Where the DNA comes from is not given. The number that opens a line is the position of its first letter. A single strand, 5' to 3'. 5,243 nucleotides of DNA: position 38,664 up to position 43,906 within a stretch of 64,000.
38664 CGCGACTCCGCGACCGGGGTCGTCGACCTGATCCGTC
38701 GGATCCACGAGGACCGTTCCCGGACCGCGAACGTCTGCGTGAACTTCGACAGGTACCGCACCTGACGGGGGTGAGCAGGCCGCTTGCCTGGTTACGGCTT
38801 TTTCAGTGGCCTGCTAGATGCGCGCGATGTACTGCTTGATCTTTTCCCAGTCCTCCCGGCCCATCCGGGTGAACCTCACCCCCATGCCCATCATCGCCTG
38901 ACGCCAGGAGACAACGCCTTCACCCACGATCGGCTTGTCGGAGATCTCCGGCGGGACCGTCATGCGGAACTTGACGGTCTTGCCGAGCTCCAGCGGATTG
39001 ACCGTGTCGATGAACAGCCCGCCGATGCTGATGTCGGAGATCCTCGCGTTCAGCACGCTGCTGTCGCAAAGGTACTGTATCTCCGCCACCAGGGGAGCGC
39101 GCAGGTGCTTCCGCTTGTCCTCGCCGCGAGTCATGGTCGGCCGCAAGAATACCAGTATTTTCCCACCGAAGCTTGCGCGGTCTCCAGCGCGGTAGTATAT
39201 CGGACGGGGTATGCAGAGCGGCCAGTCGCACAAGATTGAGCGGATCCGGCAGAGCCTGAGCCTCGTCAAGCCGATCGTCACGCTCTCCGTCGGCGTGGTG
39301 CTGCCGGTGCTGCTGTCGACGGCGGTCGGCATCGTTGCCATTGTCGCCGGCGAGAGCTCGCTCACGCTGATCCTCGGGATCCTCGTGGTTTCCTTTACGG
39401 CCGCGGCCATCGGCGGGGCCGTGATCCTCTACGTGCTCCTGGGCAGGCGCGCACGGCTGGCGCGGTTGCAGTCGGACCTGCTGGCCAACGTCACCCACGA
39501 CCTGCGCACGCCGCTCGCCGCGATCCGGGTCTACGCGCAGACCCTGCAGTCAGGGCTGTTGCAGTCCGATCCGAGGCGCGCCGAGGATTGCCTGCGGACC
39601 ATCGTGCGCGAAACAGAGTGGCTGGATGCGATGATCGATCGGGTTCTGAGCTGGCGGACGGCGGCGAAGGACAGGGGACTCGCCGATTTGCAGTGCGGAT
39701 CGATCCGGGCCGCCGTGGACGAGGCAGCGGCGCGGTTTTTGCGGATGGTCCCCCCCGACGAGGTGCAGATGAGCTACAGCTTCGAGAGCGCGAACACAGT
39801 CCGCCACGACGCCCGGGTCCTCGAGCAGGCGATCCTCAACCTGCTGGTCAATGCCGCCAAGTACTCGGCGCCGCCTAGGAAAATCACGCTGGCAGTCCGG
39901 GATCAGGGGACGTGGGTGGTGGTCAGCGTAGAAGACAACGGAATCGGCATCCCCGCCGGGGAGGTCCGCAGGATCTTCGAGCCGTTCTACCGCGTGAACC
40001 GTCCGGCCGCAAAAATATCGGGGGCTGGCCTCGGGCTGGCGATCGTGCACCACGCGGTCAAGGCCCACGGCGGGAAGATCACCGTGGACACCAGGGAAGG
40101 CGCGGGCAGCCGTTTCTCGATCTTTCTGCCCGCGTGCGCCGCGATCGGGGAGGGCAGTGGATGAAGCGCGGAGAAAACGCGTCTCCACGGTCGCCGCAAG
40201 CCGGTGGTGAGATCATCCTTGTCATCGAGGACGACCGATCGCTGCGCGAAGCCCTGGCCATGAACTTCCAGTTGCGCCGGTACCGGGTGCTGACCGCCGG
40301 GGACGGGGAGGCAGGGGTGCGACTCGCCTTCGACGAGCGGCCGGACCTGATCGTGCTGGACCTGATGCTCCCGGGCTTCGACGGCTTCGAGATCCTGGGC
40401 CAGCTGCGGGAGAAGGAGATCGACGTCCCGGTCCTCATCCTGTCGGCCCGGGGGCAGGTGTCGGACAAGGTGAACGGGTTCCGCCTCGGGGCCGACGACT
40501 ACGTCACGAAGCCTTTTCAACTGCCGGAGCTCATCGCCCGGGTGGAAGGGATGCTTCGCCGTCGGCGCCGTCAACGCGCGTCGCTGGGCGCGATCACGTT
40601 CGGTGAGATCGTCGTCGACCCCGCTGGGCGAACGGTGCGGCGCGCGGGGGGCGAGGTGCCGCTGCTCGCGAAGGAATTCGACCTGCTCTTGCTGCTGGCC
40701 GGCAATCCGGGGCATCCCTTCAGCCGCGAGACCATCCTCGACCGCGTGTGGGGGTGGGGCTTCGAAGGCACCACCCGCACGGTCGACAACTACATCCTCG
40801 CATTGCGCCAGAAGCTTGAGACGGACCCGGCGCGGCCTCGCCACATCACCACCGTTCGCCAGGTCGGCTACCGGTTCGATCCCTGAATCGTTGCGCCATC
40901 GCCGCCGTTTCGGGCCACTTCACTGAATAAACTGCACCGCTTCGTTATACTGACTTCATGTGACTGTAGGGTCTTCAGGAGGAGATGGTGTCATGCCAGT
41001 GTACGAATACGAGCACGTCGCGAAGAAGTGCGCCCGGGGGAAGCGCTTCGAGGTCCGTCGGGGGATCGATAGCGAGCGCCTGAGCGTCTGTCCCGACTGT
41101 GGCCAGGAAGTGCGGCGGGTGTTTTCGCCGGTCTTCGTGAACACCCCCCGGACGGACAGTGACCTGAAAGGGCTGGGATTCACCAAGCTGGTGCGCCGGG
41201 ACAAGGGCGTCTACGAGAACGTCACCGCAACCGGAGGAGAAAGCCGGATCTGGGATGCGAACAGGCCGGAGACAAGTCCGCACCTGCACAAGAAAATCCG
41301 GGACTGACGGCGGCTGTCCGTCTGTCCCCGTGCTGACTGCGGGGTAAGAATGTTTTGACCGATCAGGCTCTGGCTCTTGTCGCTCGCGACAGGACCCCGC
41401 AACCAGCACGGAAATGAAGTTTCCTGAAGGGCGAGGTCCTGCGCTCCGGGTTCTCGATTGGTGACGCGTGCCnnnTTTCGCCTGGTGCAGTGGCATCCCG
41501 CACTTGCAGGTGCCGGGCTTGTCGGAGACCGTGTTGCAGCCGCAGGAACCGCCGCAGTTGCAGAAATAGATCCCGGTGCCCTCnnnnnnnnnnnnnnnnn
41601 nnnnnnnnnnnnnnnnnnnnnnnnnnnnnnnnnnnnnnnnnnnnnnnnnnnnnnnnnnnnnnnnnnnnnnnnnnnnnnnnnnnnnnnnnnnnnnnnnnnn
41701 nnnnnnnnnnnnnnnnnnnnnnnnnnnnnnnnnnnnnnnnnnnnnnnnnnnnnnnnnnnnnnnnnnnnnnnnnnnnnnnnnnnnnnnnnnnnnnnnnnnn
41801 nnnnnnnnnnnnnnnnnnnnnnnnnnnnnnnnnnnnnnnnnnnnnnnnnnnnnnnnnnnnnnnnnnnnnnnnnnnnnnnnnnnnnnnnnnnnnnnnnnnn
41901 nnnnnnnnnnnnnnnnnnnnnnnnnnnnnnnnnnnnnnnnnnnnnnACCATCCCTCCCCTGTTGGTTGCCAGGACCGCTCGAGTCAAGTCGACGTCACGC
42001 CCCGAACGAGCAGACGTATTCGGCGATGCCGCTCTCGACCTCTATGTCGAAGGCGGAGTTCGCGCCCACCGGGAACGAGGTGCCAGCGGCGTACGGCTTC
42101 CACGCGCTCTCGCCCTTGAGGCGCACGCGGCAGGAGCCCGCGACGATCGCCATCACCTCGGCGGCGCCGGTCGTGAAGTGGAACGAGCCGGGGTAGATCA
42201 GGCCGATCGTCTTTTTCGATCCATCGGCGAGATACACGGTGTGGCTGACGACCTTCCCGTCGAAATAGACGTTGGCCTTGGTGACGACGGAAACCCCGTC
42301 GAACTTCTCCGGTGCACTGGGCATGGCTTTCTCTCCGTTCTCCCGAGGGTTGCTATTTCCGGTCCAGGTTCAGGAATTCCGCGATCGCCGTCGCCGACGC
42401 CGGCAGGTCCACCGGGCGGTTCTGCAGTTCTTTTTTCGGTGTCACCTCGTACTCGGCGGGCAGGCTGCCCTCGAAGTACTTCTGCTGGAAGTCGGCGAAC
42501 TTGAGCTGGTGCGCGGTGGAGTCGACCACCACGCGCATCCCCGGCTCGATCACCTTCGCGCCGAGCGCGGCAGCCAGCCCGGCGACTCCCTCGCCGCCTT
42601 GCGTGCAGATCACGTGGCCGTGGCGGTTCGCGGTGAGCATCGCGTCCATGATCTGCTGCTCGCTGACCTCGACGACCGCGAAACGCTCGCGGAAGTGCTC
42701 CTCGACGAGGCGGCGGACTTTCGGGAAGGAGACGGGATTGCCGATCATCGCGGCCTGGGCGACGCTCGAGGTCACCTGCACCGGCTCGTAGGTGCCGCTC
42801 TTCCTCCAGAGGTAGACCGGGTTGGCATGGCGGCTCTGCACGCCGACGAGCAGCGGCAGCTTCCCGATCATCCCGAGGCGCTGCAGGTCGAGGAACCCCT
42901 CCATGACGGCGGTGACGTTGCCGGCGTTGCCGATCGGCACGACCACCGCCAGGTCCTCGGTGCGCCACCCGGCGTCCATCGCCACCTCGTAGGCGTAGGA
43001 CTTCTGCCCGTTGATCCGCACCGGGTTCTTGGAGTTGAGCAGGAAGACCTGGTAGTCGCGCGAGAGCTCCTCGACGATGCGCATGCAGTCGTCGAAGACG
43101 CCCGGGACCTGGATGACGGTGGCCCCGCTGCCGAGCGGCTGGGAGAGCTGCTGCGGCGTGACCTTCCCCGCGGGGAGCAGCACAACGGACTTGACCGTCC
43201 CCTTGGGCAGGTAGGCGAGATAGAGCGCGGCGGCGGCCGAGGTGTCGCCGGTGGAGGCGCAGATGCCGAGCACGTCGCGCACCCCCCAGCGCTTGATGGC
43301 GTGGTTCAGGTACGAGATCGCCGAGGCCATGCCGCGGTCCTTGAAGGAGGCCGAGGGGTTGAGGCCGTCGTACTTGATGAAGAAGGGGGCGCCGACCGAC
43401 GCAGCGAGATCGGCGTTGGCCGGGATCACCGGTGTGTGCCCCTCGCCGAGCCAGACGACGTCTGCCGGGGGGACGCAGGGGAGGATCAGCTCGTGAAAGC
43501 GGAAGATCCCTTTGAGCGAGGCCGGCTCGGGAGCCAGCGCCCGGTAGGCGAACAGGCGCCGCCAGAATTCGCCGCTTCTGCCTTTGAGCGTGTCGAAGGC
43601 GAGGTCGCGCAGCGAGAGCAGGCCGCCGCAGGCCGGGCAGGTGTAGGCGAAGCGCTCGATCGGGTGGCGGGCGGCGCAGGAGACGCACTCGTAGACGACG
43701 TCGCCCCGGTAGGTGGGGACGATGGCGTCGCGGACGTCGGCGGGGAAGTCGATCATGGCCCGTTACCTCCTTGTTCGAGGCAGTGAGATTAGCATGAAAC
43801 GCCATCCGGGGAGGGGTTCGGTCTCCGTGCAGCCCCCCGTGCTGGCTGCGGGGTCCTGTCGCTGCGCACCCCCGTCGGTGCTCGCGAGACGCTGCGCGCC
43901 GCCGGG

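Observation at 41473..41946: Lipoprotein built from three Cys6 modules behind a Met/His linker: candidate periplasmic metal store or chaperone of an unrecognised family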

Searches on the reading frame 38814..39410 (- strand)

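Call 66: search_protein_families(library=pfam, proteins=[window:38814-39410:-], max_evalue=0.0001)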
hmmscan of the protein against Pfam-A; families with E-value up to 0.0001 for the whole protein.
window:38814-39410:- (198 aa): 1 family
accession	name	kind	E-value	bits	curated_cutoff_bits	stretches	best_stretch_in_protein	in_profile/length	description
PF07238.19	PilZ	-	5e-14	52.9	22.5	1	98-196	1-101/102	PilZ domain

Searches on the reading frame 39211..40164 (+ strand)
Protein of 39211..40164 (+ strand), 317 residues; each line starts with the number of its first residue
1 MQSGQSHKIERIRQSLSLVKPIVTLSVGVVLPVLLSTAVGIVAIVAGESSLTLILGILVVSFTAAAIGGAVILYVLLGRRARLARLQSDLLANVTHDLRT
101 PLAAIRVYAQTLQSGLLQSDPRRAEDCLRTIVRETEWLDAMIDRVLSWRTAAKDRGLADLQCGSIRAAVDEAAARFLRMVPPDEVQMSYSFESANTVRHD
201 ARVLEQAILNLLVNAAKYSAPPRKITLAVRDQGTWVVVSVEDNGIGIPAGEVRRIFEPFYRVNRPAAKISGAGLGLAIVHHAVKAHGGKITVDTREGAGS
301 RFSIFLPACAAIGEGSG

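Call 66: search_protein_families(library=pfam, proteins=[window:39211-40164:+], max_evalue=0.0001)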
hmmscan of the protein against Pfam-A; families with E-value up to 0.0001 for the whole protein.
window:39211-40164:+ (317 aa): 2 families
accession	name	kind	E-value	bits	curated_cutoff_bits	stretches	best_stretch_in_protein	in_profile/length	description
PF02518.31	HATPase_c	-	8.4e-29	100.7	26.4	1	200-308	2-109/111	Histidine kinase-, DNA gyrase B-, and HSP90-like ATPase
PF00512.31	HisKA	-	2.2e-14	53.7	26.9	1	87-146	2-58/66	His Kinase A (phospho-acceptor) domain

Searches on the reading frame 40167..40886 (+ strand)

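Call 66: search_protein_families(library=pfam, proteins=[window:40167-40886:+], max_evalue=0.0001)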
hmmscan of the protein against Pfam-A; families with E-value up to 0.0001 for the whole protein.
window:40167-40886:+ (239 aa): 2 families
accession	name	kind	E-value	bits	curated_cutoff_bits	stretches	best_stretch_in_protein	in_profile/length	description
PF00072.30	Response_reg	-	2.1e-27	95.9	30.2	1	17-127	1-111/111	Response regulator receiver domain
PF00486.34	Trans_reg_C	-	8.5e-26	90.3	26.2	1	162-237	2-77/77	Transcriptional regulatory protein, C terminal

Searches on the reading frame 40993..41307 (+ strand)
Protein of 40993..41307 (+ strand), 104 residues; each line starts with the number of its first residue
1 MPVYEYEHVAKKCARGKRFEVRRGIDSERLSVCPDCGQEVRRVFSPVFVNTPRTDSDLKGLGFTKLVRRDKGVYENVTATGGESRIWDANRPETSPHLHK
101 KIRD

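Call 66: search_protein_families(library=pfam, proteins=[window:40993-41307:+], max_evalue=0.0001)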
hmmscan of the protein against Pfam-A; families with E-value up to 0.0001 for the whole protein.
window:40993-41307:+ (104 aa): 1 family
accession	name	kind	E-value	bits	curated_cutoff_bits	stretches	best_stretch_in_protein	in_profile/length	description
PF09723.15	Zn_ribbon_8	-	2.8e-09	37.3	34.4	1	1-44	1-41/41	Zinc ribbon domain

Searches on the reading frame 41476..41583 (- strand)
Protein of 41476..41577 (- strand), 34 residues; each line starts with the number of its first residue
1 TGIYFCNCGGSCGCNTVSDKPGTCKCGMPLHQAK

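Call 24: search_protein_families(library=pfam, proteins=[window:41476-41577:-], max_evalue=10)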
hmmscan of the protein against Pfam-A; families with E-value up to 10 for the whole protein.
seq(34 aa): 0 families

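Call 50: search_solved_structures(query=A4, max_evalue=10, show_alignments=4)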
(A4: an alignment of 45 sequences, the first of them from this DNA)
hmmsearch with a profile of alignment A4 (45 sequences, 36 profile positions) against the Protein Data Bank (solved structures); distinct sequences matched with E-value up to 10: 4.
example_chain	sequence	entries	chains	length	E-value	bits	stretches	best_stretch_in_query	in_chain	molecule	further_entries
3utn_X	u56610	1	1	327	0.087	15.3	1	15-33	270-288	Thiosulfate sulfurtransferase TUM1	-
9ydw_K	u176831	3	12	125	0.16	14.5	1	2-17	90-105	VRC49.01 Heavy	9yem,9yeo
9dyh_A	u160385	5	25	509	9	8.9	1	10-31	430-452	Bestrophin-2a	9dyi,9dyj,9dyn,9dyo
2gai_A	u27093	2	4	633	9.3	8.8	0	23-31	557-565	DNA topoisomerase I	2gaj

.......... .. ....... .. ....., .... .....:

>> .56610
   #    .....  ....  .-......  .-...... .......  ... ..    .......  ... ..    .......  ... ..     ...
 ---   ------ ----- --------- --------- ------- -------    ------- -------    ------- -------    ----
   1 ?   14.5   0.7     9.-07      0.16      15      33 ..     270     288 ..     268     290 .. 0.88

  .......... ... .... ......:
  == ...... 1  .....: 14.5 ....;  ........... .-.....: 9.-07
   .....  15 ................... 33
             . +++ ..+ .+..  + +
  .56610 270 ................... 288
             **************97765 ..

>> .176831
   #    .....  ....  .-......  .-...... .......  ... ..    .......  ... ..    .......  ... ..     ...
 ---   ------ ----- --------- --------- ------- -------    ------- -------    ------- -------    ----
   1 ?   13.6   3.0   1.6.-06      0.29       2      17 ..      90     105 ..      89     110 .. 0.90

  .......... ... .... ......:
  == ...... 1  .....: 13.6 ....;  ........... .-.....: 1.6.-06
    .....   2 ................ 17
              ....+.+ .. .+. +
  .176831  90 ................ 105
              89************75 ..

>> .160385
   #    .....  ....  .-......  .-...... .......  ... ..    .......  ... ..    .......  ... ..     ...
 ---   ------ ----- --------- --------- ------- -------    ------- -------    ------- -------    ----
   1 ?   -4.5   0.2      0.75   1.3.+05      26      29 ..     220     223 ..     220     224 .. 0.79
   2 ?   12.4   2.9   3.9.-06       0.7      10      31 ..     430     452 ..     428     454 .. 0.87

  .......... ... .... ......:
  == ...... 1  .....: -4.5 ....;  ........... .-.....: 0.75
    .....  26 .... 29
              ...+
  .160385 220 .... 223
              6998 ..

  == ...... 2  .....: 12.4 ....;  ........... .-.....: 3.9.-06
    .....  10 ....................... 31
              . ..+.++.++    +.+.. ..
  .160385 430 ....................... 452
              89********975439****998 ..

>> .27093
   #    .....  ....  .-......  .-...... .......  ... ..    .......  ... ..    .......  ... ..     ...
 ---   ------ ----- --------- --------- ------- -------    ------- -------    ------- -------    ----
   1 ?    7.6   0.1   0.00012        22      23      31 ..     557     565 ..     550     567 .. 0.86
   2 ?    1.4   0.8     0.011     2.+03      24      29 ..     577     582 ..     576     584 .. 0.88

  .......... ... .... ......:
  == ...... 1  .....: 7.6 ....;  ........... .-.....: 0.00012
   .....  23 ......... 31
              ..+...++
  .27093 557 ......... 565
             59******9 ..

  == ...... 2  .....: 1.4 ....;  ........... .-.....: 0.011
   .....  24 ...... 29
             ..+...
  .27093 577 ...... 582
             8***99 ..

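Call 72: predict_structure(alignment_id=A4)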
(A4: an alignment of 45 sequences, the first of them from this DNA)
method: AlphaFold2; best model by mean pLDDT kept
length: 36 residues; sequences in the alignment: 45
mean_pLDDT: 88.0   pTM: 0.55
mean pLDDT of the five models: 88.0, 82.7, 79.3, 78.7, 77.6
residues with pLDDT >= 90: 22; 70-90: 13; 50-70: 1; < 50: 0
segments of 3 or more residues with pLDDT < 50: none
pLDDT, mean of each block of 10 residues (from residue 1): 87 84 92 90
secondary structure, 60 per line:
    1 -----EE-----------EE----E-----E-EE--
elements in order:

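Call 74: fold_search(model_id=the predicted structure, library=pdb)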
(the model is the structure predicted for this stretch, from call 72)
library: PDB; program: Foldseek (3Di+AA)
matches with E <= 10: 0; with E <= 0.001: 0
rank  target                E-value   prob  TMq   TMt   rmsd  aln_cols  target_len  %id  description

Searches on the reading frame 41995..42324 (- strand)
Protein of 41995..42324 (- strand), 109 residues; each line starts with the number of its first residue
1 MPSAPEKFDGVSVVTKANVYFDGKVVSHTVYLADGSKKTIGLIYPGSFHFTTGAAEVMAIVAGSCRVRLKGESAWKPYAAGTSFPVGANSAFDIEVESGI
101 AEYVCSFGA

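Call 66: search_protein_families(library=pfam, proteins=[window:41995-42324:-], max_evalue=0.0001)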
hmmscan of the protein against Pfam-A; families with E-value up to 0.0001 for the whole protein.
window:41995-42324:- (109 aa): 1 family
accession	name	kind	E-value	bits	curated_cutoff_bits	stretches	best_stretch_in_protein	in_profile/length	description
PF06865.17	Ppnp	-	7.3e-34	116.4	25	1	16-107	2-92/92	Pyrimidine/purine nucleoside phosphorylase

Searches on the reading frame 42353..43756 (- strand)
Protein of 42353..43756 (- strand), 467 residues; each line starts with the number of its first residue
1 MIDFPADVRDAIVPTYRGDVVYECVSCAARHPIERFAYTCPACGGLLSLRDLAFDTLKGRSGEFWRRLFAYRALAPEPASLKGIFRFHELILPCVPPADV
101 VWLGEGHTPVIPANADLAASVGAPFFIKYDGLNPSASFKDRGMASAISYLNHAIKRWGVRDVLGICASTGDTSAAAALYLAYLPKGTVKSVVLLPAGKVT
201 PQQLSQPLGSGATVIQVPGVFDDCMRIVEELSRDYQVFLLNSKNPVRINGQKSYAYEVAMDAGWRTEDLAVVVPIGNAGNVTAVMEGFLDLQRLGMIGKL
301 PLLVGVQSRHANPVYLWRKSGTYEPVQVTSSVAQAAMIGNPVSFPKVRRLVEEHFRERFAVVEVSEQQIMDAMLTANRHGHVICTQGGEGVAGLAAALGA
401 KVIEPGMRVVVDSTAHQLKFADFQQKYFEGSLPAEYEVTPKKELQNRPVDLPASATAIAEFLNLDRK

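Call 66: search_protein_families(library=pfam, proteins=[window:42353-43756:-], max_evalue=0.0001)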
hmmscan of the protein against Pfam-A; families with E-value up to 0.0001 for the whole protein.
window:42353-43756:- (467 aa): 2 families
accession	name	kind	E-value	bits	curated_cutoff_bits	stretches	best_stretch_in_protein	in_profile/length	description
PF00291.31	PALP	-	9.7e-48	163.4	35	1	102-411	2-291/295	Pyridoxal-phosphate dependent enzyme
PF23455.1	DUF7129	-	2.2e-05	24.6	30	1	19-46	9-36/45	Domain of unknown function (DUF7129)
